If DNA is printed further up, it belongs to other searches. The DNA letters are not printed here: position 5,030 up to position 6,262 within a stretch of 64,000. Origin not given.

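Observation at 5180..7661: PD-(D/E)xK nuclease-like protein followed by a 2TM-TPR protein inside the island: candidate defence or abortive-infection pair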

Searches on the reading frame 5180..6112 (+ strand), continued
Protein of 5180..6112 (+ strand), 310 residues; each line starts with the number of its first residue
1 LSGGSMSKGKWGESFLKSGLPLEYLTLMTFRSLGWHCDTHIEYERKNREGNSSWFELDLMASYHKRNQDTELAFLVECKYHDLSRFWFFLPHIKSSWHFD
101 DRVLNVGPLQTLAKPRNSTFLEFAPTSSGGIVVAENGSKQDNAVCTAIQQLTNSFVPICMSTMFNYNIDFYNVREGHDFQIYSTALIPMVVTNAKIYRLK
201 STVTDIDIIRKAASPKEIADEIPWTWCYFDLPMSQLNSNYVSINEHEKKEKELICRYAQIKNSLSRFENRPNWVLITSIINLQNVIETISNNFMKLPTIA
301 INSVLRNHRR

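Call 100: search_protein_families(library=padloc, proteins=[L031:1264-2133:+, L031:2906-3793:+, L031:4219-4704:+, L031:4732-5712:+, L031:5803-6399:+, L031:7433-7822:+, L033:973-1899:+, L033:3152-3862:+, L005:3701-4777:+, L005:4827-7850:+], max_evalue=0.001)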
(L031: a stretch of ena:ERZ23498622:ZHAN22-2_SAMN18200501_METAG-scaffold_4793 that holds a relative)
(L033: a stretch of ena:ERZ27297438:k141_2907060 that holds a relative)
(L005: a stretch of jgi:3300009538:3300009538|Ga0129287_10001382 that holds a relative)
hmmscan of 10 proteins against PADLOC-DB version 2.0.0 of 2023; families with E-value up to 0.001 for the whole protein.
L031:1264-2133:+ (290 aa): 6 families
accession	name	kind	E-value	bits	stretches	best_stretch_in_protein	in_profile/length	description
PDLC00434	ThsB1|ThsB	-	2.8e-08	31.3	1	93-225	142-273/396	TIR-like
PDLC05001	PDC-S34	-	0.00012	19.2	1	202-269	285-351/384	-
PDLC00436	ThsB1|ThsB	-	0.00015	19.3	1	91-168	37-118/183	TIR-like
PDLC00419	ThsB1|ThsB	-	0.00045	18.1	1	88-169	26-111/165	TIR-like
PDLC00425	ThsB1|ThsB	-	0.00056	17.1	0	92-174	254-345/389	TIR-like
PDLC05062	PDC-S66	-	0.00088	16.8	0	92-163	151-223/282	-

L031:2906-3793:+ (296 aa): 0 families

L031:4219-4704:+ (162 aa): 0 families

L031:4732-5712:+ (327 aa): 0 families

L031:5803-6399:+ (199 aa): 7 families
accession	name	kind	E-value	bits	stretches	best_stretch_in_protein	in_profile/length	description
PDLC00378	SduA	-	6.1e-22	76.4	1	11-193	20-188/287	DUF4263 domain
PDLC00386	SduA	-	4.2e-21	73.6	1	5-197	76-261/268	DUF4263 domain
PDLC00389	SduA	-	2.3e-16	58.3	1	26-122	231-324/383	DUF4263 domain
PDLC00395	SduA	-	6.4e-15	53.5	1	11-110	15-114/212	DUF4263 domain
PDLC00398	SduA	-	3.1e-12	44.4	1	43-114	73-146/289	DUF4263 domain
PDLC00403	SduA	-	2.7e-10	38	1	6-192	169-354/360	DUF4263 domain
PDLC00379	SduA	-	9.9e-05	20.3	0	9-83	26-102/211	DUF4263 domain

L031:7433-7822:+ (130 aa): 0 families

L033:973-1899:+ (309 aa): 3 families
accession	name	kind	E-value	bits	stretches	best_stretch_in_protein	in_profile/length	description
PDLC04916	PDC-S11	-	8.3e-06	23.1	1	171-249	23-98/358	-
PDLC04944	PDC-S18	-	1.4e-05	22.6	1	199-242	46-89/307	-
PDLC04915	PDC-S11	-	7.1e-05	20.2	1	164-247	20-100/379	-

L033:3152-3862:+ (237 aa): 0 families

L005:3701-4777:+ (359 aa): 0 families

L005:4827-7850:+ (1008 aa): 33 families (the best 25 are shown)
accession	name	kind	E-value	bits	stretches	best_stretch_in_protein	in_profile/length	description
PDLC04531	PDC-M23B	-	1e-31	107.9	2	574-890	618-922/1060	-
PDLC00194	HamB1|HamB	-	2.5e-29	99.8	2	299-463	246-411/995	DEAD-box helicase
PDLC00192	HamB1|HamB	-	3.6e-28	95.7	2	286-458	273-445/1104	DEAD-box helicase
PDLC00188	HamB1|HamB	-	6.9e-27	91.9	2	287-498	247-467/1037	DEAD-box helicase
PDLC00186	HamB1|HamB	-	6e-26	88.7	1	282-663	147-524/864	DEAD-box helicase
PDLC00187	HamB1|HamB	-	2.8e-25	86.8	1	297-679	155-525/851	DEAD-box helicase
PDLC00178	HamB1|HamB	-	1.3e-24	84.2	2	289-467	252-432/830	DEAD-box helicase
PDLC00200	HamB2|HamB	-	5.5e-23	78.9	1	297-677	160-536/865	DEAD-box helicase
PDLC00174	HamB1|HamB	-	9.5e-23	78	1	294-659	314-694/1163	DEAD-box helicase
PDLC00190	HamB1|HamB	-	3.1e-22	76.8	1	305-683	164-527/866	DEAD-box helicase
PDLC03960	SngC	-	2.1e-19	67.8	1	279-675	23-377/720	-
PDLC00183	HamB1|HamB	-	2.1e-19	67.5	1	288-469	252-435/509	DEAD-box helicase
PDLC00175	HamB1|HamB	-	3.5e-19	65.8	2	286-459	229-402/1000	DEAD-box helicase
PDLC00177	HamB1|HamB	-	1.8e-17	60.9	1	301-674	157-535/841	DEAD-box helicase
PDLC00184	HamB1|HamB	-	2.8e-17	60.1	1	523-679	325-478/738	DEAD-box helicase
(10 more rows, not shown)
